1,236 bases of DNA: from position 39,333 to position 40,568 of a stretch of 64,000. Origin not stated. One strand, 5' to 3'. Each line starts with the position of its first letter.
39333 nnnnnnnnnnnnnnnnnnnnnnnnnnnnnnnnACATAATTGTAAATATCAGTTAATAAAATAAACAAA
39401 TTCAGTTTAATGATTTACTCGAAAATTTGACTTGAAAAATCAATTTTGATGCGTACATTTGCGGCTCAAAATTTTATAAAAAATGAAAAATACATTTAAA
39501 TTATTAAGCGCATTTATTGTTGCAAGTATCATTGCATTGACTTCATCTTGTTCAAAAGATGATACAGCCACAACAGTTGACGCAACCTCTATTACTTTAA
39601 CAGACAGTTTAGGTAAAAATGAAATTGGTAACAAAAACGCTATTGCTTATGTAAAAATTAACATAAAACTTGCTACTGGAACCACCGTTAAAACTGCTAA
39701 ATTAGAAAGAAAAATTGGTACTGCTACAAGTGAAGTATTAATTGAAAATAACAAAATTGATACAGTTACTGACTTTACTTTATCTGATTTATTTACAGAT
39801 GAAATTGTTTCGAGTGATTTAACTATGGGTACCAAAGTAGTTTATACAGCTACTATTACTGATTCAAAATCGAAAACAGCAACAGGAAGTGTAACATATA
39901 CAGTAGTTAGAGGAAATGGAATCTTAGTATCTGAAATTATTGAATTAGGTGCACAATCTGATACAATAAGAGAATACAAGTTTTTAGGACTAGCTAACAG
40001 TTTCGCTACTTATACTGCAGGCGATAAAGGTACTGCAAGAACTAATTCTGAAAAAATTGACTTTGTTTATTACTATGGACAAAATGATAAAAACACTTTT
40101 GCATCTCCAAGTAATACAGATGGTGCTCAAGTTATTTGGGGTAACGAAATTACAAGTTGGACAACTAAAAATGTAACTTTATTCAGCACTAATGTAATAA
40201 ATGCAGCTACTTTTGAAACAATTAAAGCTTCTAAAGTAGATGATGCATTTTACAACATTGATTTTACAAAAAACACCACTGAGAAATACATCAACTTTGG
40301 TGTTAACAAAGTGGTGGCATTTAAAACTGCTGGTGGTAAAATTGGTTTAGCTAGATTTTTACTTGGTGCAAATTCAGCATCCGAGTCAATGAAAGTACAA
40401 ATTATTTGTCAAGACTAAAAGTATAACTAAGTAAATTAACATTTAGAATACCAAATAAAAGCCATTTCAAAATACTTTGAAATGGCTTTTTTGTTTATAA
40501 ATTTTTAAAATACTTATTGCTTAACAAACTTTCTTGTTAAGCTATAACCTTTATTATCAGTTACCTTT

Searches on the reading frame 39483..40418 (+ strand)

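Call 6: search_protein_families(library=pfam, proteins=[window:39483-40418:+], max_evalue=0.01)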
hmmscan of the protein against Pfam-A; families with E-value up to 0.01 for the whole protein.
window:39483-40418:+ (311 aa): 1 family
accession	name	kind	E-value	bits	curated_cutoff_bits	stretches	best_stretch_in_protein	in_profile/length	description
PF16390.11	DUF4999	-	0.0021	18.5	25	1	1-39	1-40/76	Domain of unknown function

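Call 40: search_protein_families(library=pfam, proteins=[window:39483-40418:+], max_evalue=0.01)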
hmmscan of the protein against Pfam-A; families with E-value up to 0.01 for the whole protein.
window:39483-40418:+ (311 aa): 1 family
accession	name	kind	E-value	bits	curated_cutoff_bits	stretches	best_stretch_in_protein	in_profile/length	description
PF16390.11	DUF4999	-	0.0021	18.5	25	1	1-39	1-40/76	Domain of unknown function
